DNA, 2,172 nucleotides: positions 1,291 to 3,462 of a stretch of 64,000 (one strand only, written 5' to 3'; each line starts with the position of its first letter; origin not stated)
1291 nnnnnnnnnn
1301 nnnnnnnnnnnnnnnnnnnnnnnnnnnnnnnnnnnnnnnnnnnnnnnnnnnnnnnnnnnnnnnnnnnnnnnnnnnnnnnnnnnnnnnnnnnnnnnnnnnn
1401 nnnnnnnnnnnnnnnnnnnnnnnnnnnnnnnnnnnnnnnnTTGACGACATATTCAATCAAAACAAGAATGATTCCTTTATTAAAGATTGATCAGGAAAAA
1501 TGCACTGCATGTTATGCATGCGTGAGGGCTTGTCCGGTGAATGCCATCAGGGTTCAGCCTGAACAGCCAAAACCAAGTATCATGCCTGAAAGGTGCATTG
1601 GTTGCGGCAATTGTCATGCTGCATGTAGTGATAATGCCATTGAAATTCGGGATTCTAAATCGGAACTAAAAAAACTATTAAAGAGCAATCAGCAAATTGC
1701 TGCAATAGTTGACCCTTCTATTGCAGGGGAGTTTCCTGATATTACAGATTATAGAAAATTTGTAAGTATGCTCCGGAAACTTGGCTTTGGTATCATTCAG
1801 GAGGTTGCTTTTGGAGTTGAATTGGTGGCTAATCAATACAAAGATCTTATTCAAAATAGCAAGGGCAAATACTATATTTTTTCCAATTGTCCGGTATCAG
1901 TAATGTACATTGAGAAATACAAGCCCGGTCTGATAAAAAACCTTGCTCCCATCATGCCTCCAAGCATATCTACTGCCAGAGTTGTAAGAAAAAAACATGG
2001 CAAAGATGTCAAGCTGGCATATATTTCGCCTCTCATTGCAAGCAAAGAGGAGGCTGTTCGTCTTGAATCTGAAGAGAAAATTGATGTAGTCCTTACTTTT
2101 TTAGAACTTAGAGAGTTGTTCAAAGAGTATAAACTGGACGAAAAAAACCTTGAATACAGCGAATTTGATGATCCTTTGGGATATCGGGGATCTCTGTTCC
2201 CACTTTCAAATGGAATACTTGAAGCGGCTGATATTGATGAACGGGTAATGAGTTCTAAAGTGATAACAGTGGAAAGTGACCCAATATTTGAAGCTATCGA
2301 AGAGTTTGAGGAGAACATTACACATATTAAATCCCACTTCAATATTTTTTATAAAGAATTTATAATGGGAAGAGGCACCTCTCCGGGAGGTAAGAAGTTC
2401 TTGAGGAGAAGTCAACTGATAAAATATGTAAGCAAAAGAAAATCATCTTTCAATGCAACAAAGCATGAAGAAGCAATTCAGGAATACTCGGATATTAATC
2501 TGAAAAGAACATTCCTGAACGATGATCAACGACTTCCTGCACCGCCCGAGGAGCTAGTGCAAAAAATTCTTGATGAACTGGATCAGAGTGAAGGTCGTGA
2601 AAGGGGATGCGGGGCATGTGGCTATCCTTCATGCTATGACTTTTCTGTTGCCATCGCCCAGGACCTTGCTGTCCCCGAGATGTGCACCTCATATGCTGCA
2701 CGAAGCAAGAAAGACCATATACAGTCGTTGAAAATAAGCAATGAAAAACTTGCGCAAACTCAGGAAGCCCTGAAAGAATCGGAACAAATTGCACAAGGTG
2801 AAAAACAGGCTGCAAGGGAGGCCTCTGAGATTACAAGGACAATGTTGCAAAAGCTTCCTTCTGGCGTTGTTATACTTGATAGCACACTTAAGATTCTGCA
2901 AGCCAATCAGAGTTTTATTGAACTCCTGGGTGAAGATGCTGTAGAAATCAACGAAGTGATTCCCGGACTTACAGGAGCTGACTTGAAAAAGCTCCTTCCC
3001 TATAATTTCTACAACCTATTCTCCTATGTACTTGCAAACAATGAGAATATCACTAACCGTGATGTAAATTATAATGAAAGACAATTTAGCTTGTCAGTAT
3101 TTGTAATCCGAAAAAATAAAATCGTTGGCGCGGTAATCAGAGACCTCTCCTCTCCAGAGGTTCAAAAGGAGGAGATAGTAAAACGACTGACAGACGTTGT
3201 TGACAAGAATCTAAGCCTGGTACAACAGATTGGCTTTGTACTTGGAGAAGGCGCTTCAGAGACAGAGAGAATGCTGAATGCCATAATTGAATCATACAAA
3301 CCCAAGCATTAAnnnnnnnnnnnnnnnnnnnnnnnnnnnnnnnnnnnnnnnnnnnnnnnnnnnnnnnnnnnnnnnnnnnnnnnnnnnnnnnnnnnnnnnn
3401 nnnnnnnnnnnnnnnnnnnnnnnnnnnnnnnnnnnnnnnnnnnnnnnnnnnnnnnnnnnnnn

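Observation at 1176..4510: Sensory [FeFe]-hydrogenase-like protein that has lost the H-cluster cysteines, coupled to a PP2C phosphatase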

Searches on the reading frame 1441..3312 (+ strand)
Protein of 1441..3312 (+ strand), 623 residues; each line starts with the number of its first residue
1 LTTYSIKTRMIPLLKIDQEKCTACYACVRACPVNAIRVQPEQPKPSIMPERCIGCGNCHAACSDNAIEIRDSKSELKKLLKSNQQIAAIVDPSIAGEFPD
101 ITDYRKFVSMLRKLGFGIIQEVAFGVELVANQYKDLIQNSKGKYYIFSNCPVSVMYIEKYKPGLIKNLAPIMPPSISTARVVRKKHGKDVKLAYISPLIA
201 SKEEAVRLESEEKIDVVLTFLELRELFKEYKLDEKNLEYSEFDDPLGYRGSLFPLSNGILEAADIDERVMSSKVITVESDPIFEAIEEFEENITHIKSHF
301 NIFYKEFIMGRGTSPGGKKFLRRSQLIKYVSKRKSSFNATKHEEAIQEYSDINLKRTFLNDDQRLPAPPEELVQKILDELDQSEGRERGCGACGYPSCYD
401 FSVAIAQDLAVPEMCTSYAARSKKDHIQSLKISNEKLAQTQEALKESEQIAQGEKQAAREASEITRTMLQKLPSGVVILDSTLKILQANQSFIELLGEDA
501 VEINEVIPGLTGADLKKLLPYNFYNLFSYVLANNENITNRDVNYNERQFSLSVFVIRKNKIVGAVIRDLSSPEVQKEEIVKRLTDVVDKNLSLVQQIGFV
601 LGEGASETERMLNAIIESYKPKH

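Call 4: search_protein_families(library=ncbifam, proteins=[window:1441-3312:+], max_evalue=0.01)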
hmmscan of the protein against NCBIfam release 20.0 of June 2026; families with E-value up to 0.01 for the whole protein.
window:1441-3312:+ (623 aa): 78 families (the best 25 are shown)
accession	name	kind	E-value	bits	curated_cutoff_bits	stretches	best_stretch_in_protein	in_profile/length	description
TIGR04105.1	FeFe_hydrog_B1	subfamily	1e-42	146.4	450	2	26-264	165-403/462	monomeric [FeFe] hydrogenase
TIGR02512.1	FeFe_hydrog_A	subfamily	2.2e-27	95.9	405.95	1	14-263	2-289/375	[FeFe] hydrogenase, group A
NF040763.1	FeFe_hydrog_A6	exception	4.8e-23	81.4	765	1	47-263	185-427/571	NADH-dependent [FeFe] hydrogenase, group A6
NF040762.1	Hydr_FeFe_Clost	exception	2.8e-17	62.5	900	1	15-263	140-426/572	ferredoxin hydrogenase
TIGR01944.1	rnfB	subfamily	6.1e-15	55.3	68.7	2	15-86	109-179/190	RnfABCDGE type electron transport complex subunit B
NF003475.0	PRK05113.1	equivalog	8.1e-11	42.1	203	1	15-79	109-172/190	electron transport complex subunit RsxB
NF040770.1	hetero_SS_HdrA2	exception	2.4e-10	39.2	1100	1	15-75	573-631/777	CoB-CoM heterodisulfide reductase HdrA2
TIGR02700.1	flavo_MJ0208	hypoth_equivalog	2.8e-10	39.8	251.35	1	11-69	141-196/234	dihydromethanopterin reductase (acceptor)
TIGR04395.1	cutC_activ_rSAM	equivalog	8e-10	38.5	360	1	16-85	51-121/309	choline TMA-lyase-activating enzyme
NF042909.1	FMH_DH_FwdF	exception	1.4e-09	37.5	375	1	13-79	251-323/336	tungsten-dependent formylmethanofuran dehydrogenase subunit FwdF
NF043069.1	T4HPD_activ_SAM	equivalog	2.5e-09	36.9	425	1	14-84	46-114/299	trans-4-hydroxy-L-proline dehydratase activase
NF005503.0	PRK07118.1-2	equivalog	2.6e-09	36.7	252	2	24-83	143-200/292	RnfABCDGE type electron transport complex subunit B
NF005506.0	PRK07118.1-5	equivalog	3.5e-09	36.5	388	1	13-42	164-193/279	Fe-S cluster domain-containing protein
NF038196.1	ferrodoxin_EFR1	subfamily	7.2e-09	36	75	1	17-75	183-237/242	EFR1 family ferrodoxin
NF007205.0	PRK09626.1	equivalog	7.2e-09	35.6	93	1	15-88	13-93/105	2-oxoglutarate-acceptor oxidoreductase subunit OorD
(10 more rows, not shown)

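Call 5: search_protein_families(library=pfam, proteins=[window:1441-3312:+], max_evalue=0.01)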
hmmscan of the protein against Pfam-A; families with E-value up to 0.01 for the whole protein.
window:1441-3312:+ (623 aa): 15 families
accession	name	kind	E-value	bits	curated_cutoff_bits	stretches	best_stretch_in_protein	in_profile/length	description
PF02906.19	Fe_hyd_lg_C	-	9.3e-31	107.8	22.1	1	85-263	2-196/245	Iron only hydrogenase large subunit, C-terminal domain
PF00037.32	Fer4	-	1.6e-12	47.1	21.1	2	15-37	2-24/24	4Fe-4S binding domain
PF12838.12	Fer4_7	-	2.9e-11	44.1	27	2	20-65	1-51/52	4Fe-4S dicluster domain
PF13237.11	Fer4_10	-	1.9e-09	37.8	25.5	1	15-62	3-52/53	4Fe-4S dicluster domain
PF12837.12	Fer4_6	-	2.8e-09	36.9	25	2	15-36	3-24/24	4Fe-4S binding domain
PF14697.11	Fer4_21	-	1.5e-08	35.1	35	2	13-37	33-58/59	4Fe-4S dicluster domain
PF12797.12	Fer4_2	-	6.5e-08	32.5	24.5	2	15-33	4-22/22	4Fe-4S binding domain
PF04060.18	FeS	-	3.1e-07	30.4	23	1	390-416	6-32/33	Putative Fe-S cluster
PF13187.11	Fer4_9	-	7.7e-07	29.5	27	1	20-67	1-52/52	4Fe-4S dicluster domain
PF13188.13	PAS_8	-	7e-06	26.2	21.8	1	465-508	3-48/65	PAS domain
PF25160.1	LdpA_Fe-S-bd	-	0.00029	21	27.6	1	26-70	8-46/49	LdpA Fe-S cluster-binding domain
PF00989.32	PAS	-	0.00064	20.1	22.6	1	466-502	4-40/113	PAS fold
PF12800.12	Fer4_4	-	0.00072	20.1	24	1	19-33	2-16/17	4Fe-4S binding domain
PF13484.11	Fer4_16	-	0.0012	20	30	0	20-39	1-20/66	4Fe-4S double cluster binding domain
PF13426.13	PAS_9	-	0.0092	16.7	27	0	473-570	1-102/103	PAS domain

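Call 7: search_solved_structures(query=window:1468-3312:+, max_evalue=0.001, show_alignments=3)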
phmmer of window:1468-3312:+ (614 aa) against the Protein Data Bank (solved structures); distinct sequences matched with E-value up to 0.001: 119 (the best 60 are shown).
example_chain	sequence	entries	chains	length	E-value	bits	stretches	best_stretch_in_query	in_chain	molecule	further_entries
7qv7_D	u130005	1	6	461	9.7e-21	77.1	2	76-254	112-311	Hydrogen dependent carbon dioxide reductase subunit HydA2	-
7p5h_A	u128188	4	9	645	7.2e-20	74.2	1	8-240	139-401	Fe-hydrogenase, subunit alpha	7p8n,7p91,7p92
8a6t_A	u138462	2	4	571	2.5e-17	65.9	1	8-255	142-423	Electron bifurcating hydrogenase subunit HydA1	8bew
6gm2_A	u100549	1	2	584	1.7e-15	59.8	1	5-254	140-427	Iron hydrogenase 1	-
6gm4_A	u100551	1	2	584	2.2e-15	59.4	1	5-254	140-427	Iron hydrogenase 1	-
6gm0_A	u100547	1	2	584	2.5e-15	59.3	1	5-254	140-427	Iron hydrogenase 1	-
6glz_A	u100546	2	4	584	3.4e-15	58.8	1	5-254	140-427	Iron hydrogenase 1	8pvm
7qhf_A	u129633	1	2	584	3.7e-15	58.7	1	5-254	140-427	Iron hydrogenase 1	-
1c4a_A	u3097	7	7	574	5.3e-15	58.2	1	5-254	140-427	PROTEIN (FE-ONLY HYDROGENASE) | PROTEIN (PERIPLASMIC HYDROGENASE 1) | Iron hydrogenase 1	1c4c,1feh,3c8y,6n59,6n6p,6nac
4xdd_A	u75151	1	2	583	5.5e-15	58.1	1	5-254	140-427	Iron hydrogenase 1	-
4xdc_A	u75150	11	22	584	5.5e-15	58.1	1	5-254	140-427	Iron hydrogenase 1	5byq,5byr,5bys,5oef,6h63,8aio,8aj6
6gly_A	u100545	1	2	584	6.9e-15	57.8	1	5-254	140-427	Iron hydrogenase 1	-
6gm3_A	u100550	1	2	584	7.4e-15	57.7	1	5-254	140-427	Iron hydrogenase 1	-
8cjy_A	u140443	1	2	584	7.6e-15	57.7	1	5-254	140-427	Iron hydrogenase 1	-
6gm8_A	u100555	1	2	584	8.3e-15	57.5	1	5-254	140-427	Iron hydrogenase 1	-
30jk_A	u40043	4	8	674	1.9e-14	56.4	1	9-255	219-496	[FeFe]-hydrogenase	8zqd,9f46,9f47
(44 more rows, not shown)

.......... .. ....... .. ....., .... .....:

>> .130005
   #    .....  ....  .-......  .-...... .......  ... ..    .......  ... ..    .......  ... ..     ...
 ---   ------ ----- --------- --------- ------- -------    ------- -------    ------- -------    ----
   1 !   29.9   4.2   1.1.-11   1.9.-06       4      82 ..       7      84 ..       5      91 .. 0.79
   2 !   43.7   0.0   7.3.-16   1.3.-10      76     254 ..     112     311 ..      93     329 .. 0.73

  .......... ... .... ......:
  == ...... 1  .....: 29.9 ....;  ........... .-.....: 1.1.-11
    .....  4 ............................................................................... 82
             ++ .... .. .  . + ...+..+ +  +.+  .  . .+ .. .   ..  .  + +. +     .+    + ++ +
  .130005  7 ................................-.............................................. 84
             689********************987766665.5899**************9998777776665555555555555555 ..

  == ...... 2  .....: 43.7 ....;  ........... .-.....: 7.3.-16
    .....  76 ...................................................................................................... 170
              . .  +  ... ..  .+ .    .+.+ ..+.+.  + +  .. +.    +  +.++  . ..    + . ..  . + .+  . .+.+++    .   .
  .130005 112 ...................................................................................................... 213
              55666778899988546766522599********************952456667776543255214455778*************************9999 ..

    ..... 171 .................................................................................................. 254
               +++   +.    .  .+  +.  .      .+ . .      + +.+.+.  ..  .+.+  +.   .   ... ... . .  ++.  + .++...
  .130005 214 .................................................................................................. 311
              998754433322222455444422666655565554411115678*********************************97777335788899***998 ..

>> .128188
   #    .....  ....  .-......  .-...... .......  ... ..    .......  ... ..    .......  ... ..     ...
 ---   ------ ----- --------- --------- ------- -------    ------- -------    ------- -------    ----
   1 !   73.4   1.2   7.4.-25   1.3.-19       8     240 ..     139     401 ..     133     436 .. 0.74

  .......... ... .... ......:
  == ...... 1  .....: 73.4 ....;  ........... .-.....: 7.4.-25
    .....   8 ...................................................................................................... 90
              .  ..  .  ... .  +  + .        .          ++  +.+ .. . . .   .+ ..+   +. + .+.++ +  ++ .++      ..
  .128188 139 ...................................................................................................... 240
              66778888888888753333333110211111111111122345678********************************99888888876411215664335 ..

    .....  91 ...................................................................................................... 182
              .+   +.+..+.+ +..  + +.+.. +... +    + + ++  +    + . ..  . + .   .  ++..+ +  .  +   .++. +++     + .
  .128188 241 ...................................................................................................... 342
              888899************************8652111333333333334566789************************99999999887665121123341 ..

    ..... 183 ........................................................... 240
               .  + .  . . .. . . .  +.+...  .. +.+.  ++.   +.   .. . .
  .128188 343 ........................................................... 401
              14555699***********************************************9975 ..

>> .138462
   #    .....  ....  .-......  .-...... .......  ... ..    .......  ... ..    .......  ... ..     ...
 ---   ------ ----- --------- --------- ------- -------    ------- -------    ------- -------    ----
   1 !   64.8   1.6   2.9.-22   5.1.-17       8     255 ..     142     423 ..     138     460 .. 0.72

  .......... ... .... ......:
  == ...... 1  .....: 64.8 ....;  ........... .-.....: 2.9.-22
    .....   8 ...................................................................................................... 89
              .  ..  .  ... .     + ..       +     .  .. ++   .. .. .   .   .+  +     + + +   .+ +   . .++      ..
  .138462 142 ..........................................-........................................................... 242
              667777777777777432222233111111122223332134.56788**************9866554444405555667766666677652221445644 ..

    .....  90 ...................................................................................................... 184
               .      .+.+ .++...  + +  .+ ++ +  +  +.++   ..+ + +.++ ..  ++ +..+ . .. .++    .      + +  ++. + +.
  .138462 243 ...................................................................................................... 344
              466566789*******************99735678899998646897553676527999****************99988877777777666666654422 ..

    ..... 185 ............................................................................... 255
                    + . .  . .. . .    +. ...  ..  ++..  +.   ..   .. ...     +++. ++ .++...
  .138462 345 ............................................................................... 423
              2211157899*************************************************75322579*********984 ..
